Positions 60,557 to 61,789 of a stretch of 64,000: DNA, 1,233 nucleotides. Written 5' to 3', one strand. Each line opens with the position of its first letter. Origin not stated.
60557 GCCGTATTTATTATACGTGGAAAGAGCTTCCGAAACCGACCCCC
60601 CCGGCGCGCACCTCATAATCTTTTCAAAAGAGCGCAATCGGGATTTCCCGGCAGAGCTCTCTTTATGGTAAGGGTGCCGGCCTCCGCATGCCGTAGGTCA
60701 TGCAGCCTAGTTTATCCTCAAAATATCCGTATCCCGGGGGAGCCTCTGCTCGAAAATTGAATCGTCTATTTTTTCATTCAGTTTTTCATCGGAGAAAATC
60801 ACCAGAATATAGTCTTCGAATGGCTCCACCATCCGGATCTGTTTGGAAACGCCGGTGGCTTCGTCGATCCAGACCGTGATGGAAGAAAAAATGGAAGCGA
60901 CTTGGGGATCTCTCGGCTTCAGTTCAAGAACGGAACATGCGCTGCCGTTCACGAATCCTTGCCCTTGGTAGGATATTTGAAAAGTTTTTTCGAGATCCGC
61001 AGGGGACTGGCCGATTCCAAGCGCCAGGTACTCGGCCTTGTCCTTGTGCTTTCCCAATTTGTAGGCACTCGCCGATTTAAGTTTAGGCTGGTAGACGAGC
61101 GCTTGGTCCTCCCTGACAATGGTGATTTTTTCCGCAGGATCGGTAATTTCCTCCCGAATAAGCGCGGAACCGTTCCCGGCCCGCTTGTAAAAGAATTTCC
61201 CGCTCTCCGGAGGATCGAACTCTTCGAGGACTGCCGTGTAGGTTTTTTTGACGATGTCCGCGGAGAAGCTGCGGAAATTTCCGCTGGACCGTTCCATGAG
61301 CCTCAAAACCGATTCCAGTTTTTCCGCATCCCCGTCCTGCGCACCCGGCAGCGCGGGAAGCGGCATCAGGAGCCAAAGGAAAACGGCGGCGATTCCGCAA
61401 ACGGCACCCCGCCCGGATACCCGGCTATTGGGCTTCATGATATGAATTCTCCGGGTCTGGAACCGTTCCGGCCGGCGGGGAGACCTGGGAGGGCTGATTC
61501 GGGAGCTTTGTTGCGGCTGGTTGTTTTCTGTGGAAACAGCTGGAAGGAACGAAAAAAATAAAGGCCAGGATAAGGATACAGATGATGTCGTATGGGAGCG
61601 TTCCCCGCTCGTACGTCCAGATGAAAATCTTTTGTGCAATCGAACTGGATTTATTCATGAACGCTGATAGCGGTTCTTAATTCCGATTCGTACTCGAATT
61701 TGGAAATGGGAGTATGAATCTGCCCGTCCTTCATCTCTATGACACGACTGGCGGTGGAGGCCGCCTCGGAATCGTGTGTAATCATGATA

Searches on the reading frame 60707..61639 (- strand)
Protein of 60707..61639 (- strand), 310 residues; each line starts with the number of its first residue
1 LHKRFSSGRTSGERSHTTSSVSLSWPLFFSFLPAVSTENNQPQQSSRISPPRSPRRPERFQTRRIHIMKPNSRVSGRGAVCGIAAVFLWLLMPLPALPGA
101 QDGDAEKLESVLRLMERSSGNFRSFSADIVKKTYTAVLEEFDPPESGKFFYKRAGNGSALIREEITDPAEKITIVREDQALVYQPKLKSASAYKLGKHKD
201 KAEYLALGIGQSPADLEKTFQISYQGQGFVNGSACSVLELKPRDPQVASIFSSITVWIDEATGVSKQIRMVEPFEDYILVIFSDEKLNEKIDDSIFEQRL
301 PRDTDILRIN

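Call 88: search_protein_families(library=pfam, proteins=[window:60707-61639:-], max_evalue=0.00001)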
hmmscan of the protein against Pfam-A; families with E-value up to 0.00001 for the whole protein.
window:60707-61639:- (310 aa): 1 family
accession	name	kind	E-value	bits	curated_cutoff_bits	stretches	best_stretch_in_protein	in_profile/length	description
PF03548.22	LolA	-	3.6e-08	33.8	23.6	1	147-297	27-163/165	Outer membrane lipoprotein carrier protein LolA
